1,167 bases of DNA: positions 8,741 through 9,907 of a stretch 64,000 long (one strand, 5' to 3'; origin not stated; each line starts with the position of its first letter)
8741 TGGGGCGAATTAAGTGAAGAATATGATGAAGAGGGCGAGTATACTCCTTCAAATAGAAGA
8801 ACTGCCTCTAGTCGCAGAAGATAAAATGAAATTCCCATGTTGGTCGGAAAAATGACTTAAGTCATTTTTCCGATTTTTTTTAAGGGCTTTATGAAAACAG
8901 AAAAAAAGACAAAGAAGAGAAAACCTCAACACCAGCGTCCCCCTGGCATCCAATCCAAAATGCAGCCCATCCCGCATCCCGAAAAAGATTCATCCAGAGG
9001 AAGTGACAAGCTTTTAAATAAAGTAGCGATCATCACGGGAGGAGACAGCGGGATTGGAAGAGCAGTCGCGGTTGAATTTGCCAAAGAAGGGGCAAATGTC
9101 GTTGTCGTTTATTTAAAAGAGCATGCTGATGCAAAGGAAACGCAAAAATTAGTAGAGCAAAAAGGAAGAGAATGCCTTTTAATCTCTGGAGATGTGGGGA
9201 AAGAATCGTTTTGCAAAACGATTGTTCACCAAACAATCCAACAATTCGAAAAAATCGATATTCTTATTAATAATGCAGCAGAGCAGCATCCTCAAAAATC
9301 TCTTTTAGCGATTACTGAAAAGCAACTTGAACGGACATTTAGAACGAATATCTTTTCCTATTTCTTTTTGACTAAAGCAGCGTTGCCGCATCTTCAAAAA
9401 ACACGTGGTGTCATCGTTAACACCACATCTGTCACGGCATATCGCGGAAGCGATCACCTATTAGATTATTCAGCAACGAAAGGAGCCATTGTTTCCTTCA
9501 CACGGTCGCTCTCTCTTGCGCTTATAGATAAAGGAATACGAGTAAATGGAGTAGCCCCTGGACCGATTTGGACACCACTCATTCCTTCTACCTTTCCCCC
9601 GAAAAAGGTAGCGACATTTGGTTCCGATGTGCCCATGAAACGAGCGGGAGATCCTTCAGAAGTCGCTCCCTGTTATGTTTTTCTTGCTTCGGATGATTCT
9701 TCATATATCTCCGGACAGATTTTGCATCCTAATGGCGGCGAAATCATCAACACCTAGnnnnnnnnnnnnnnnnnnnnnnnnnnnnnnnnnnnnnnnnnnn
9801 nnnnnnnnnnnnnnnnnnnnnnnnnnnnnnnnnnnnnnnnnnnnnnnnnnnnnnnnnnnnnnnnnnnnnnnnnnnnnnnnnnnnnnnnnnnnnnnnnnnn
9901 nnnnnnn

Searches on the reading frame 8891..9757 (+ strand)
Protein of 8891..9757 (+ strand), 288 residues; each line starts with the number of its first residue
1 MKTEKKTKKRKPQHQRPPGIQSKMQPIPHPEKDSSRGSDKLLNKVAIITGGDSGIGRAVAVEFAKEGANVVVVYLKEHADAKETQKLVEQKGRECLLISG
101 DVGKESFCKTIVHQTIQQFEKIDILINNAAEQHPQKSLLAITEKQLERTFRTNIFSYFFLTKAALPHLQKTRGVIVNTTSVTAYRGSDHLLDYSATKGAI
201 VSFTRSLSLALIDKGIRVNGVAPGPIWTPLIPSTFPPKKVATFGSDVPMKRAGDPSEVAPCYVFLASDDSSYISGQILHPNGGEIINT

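Call 3: search_protein_families(library=pfam, proteins=[window:8891-9757:+], max_evalue=0.1)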
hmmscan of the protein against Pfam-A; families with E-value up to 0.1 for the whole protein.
window:8891-9757:+ (288 aa): 10 families
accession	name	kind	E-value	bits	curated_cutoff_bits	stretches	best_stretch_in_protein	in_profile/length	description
PF13561.12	adh_short_C2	-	1.1e-60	205.7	27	1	52-283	5-234/236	Enoyl-(Acyl carrier protein) reductase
PF00106.31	adh_short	-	3.1e-51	174.1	26.6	1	44-232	1-188/195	short chain dehydrogenase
PF08659.16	KR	-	4.7e-11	43.4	22.6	1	47-205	4-161/180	KR domain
PF23441.1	SDR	-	8.3e-06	25.8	27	1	39-231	3-199/258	SDR-like rossmann domain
PF01370.27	Epimerase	-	0.00014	21.8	20.9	1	47-139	2-82/240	NAD dependent epimerase/dehydratase family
PF08643.16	DUF1776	-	0.0016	18.3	25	1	140-219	110-192/294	Fungal family of unknown function (DUF1776)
PF16363.11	GDP_Man_Dehyd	-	0.012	15.6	27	1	47-164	1-113/332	GDP-mannose 4,6 dehydratase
PF02719.21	Polysacc_synt_2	-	0.012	15.2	20.2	1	47-166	2-117/293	Polysaccharide biosynthesis protein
PF03033.26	Glyco_transf_28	-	0.079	13.5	26.2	0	49-122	8-77/139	Glycosyltransferase family 28 N-terminal domain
PF13738.12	Pyr_redox_3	-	0.098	12.3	30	0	42-85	164-205/305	Pyridine nucleotide-disulphide oxidoreductase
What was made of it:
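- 8891..9757 (+): YhdF-like short-chain dehydrogenase directly downstream. It is the conserved anchor gene that led to the orthologs. Pfam hits in call 3.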

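Call 8: find_encoding_contigs(protein=window:8891-9754:+, flank=10000)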
Protein window:8891-9754:+ (288 aa): no gene with exactly this product is on record in the collection.

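Call 23: find_homologous_proteins(query=window:8891-9754:+, max_evalue=1e-40)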
Query window:8891-9754:+ (288 aa): 8000 proteins with E <= 1e-40 among 8000 candidates; the best 120 are listed.
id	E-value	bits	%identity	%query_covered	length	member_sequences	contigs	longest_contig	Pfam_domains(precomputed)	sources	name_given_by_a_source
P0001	8.3e-188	640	100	100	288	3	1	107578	PF08659.17,PF13561.13,PF23441.1,PF00106.32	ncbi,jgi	jgi:NAD(P)-dependent dehydrogenase (short-subunit alcohol dehydrogenase family)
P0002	1.3e-144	498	78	100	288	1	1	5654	PF08659.17,PF13561.13,PF00106.32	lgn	-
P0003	2.5e-143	494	77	100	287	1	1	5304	PF08659.17,PF13561.13,PF00106.32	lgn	-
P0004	3.5e-143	494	76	100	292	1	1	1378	PF08659.17,PF13561.13,PF23441.1,PF00106.32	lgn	-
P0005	8.6e-143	493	77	100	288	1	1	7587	PF08659.17,PF13561.13,PF23441.1,PF00106.32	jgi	jgi:NAD(P)-dependent dehydrogenase (short-subunit alcohol dehydrogenase family)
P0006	6.6e-142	490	76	100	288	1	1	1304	PF08659.17,PF13561.13,PF00106.32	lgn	-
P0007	1.7e-141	488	75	100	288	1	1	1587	PF08659.17,PF13561.13,PF00106.32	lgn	-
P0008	4.3e-141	487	76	100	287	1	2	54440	PF08659.17,PF13561.13,PF23441.1,PF00106.32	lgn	-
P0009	7.4e-141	486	74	100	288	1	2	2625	PF08659.17,PF13561.13,PF23441.1,PF00106.32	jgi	jgi:NAD(P)-dependent dehydrogenase (short-subunit alcohol dehydrogenase family)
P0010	8.2e-141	486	75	100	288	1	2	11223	PF08659.17,PF13561.13,PF00106.32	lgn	-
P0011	1.1e-140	486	76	100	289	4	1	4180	PF08659.17,PF13561.13,PF23441.1,PF00106.32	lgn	-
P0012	1.6e-140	485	75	100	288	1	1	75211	PF08659.17,PF13561.13,PF00106.32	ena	-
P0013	4.7e-140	484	76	100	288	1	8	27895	PF08659.17,PF13561.13,PF23441.1,PF00106.32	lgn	-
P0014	2.0e-139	482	75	100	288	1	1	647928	PF08659.17,PF13561.13,PF00106.32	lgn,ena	-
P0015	2.3e-139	481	74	100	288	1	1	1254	PF08659.17,PF13561.13,PF00106.32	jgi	jgi:NAD(P)-dependent dehydrogenase (short-subunit alcohol dehydrogenase family)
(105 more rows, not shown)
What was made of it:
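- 8891..9757 (+): Homologs named 'putative oxidoreductase YhdF' in Parachlamydiaceae and Protochlamydia (call 23).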

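Call 24: find_encoding_contigs(protein=P0001, flank=10000, max_places=4)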
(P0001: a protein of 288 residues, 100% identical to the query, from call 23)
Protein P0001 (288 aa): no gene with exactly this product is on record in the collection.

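Call 25: find_encoding_contigs(protein=P0008, flank=10000, max_places=2)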
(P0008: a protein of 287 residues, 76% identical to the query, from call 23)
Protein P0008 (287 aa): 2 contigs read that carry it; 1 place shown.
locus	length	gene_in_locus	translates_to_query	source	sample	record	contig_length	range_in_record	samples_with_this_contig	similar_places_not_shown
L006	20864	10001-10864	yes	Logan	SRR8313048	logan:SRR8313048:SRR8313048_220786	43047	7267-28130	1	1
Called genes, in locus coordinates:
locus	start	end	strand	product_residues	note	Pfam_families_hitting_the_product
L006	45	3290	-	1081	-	PF07079:DUF1347, PF13181:TPR_8 (faint), PF25064:ARM_TT21_5th (faint), PF13424:TPR_12 (faint), PF13432:TPR_16 (faint), PF14559:TPR_19 (faint), PF00515:TPR_1 (faint), PF23914:TPR_CcmH_CycH (weak), +3 more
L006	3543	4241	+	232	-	PF00072:Response_reg, PF00486:Trans_reg_C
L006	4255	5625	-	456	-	PF05833:NFACT_N, PF05670:NFACT-R_1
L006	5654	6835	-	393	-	PF00438:S-AdoMet_synt_N, PF02772:S-AdoMet_synt_M, PF02773:S-AdoMet_synt_C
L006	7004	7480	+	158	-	-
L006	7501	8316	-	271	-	PF01177:Asp_Glu_race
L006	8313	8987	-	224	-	PF05791:Bacillus_HBL (weak), PF01476:LysM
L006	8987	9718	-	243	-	PF00691:OmpA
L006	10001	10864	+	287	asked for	PF00106:adh_short, PF08659:KR, PF23441:SDR (weak), PF13561:adh_short_C2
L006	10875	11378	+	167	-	-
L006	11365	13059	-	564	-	PF14716:HHH_8 (weak), PF14791:DNA_pol_B_thumb (weak), PF02811:PHP (weak)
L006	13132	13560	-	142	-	-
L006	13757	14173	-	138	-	-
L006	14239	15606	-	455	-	PF00930:DPPIV_N (faint), PF14583:Pectate_lyase22 (faint), PF26550:Tricorn_2nd, PF26549:Tricorn_N, PF07676:PD40, PF26549:Tricorn_N, PF07676:PD40, PF26550:Tricorn_2nd (weak)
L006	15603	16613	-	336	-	-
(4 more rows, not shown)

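Call 26: find_encoding_contigs(protein=P0002, flank=10000, max_places=2)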
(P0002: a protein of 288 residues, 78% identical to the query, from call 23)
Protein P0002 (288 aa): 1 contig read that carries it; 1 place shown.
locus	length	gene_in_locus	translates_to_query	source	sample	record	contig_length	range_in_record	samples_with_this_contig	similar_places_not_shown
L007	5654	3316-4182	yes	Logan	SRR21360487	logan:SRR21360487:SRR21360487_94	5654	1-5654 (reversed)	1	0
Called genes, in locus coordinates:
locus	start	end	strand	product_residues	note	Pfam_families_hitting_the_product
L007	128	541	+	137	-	PF04120:Iron_permease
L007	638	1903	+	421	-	PF07690:MFS_1, PF00083:Sugar_tr, PF07690:MFS_1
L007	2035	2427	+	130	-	PF04972:BON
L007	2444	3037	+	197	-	PF11181:YflT (faint)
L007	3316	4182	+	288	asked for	PF00106:adh_short, PF08659:KR, PF13561:adh_short_C2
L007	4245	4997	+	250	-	PF06831:H2TH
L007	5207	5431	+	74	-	PF05532:CsbD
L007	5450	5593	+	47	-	-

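Call 27: find_encoding_contigs(protein=P0014, flank=10000, max_places=2)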
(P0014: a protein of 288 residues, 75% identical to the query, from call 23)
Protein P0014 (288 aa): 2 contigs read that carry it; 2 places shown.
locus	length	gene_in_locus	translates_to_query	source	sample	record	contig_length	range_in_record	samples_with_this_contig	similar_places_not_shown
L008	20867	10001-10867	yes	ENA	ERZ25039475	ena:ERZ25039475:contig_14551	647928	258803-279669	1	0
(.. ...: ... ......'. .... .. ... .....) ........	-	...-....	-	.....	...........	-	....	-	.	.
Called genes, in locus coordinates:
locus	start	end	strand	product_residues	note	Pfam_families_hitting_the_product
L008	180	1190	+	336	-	-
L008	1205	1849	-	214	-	PF00849:PseudoU_synth_2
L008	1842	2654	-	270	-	PF22435:MRM3-like_sub_bind, PF08032:SpoU_sub_bind (faint), PF00588:SpoU_methylase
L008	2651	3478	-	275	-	PF10672:Methyltrans_SAM, PF03602:Cons_hypoth95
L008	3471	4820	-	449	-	PF00474:SSF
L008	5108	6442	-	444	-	PF00106:adh_short, PF08659:KR (weak), PF13561:adh_short_C2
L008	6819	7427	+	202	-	PF13580:SIS_2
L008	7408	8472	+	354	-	PF02606:LpxK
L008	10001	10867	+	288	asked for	PF00106:adh_short, PF08659:KR, PF13561:adh_short_C2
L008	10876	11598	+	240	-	PF01904:DUF72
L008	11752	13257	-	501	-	PF00069:Pkinase, PF07714:PK_Tyr_Ser-Thr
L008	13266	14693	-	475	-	PF00180:Iso_dh, PF18324:Isocitrate_DH_C_bact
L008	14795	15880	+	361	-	PF13580:SIS_2 (faint), PF01380:SIS, PF00571:CBS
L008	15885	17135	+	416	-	PF00375:SDF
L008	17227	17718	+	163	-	-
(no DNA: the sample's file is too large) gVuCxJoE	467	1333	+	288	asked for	PF00106:adh_short, PF08659:KR, PF13561:adh_short_C2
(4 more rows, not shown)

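Call 73: search_protein_families(library=pfam, proteins=[L009:5302-5907:-, L009:5918-6292:-], max_evalue=0.001)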
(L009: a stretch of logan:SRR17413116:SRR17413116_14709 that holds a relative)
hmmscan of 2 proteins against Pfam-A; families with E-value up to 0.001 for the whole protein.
L009:5302-5907:- (201 aa): 0 families

L009:5918-6292:- (124 aa): 1 family
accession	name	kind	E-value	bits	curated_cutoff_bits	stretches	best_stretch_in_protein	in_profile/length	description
PF04972.22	BON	-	1e-15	58.2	27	1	53-122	1-68/69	BON domain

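Call 84: find_encoding_contigs(protein=P0013, flank=6000, max_places=3)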
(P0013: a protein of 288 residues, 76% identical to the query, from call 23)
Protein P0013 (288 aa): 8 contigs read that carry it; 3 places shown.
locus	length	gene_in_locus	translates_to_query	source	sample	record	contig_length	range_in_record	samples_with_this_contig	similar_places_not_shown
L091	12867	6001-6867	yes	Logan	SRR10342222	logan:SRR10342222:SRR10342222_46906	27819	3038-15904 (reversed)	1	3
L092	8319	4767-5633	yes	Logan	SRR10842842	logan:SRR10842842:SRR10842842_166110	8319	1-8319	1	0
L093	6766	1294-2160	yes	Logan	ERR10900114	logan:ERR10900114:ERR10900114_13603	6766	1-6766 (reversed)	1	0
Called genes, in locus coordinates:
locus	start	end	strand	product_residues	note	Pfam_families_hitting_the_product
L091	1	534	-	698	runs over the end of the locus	PF00122:E1-E2_ATPase, PF00702:Hydrolase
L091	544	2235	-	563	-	PF03814:KdpA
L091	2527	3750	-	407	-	PF00364:Biotin_lipoyl, PF02817:E3_binding, PF00198:2-oxoacid_dh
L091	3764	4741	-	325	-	PF02779:Transket_pyr, PF02780:Transketolase_C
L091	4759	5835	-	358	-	PF00676:E1_dh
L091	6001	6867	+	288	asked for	PF00106:adh_short, PF08659:KR, PF23441:SDR, PF13561:adh_short_C2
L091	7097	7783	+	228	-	-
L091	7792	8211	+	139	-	PF01643:Acyl-ACP_TE, PF13279:4HBT_2, PF03061:4HBT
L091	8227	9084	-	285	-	PF00753:Lactamase_B, PF12706:Lactamase_B_2 (weak), PF23023:Anti-Pycsar_Apyc1 (faint)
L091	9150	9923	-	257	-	PF00378:ECH_1, PF16113:ECH_2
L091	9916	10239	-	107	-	PF23544:AtuA_ferredoxin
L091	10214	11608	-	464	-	PF07287:AtuA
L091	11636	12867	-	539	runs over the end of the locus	PF01039:Carboxyl_trans, PF03255:ACCA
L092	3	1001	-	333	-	?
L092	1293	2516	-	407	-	PF00364:Biotin_lipoyl, PF02817:E3_binding, PF00198:2-oxoacid_dh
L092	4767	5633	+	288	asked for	PF00106:adh_short, PF08659:KR, PF23441:SDR, PF13561:adh_short_C2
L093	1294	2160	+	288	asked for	PF00106:adh_short, PF08659:KR, PF23441:SDR, PF13561:adh_short_C2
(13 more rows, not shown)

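Call 85: find_encoding_contigs(protein=P0005, flank=6000, max_places=2)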
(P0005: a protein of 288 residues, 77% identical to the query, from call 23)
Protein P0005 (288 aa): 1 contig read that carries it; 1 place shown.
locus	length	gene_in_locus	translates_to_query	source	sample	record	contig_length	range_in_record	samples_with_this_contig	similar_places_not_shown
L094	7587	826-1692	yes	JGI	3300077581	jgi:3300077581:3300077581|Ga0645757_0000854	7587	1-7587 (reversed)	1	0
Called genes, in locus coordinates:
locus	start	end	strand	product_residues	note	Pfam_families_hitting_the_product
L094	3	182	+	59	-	?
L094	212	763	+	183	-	PF05974:DUF892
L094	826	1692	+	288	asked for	PF00106:adh_short, PF08659:KR, PF23441:SDR (weak), PF13561:adh_short_C2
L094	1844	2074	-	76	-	PF05532:CsbD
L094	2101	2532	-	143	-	PF04972:BON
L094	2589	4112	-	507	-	-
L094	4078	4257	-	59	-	-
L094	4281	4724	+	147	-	PF18856:baeRF_family12, PF10116:Host_attach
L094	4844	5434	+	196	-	PF02525:Flavodoxin_2, PF03358:FMN_red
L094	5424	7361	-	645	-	PF02922:CBM_48, PF00128:Alpha-amylase (faint), PF02806:Alpha-amylase_C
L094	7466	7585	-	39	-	?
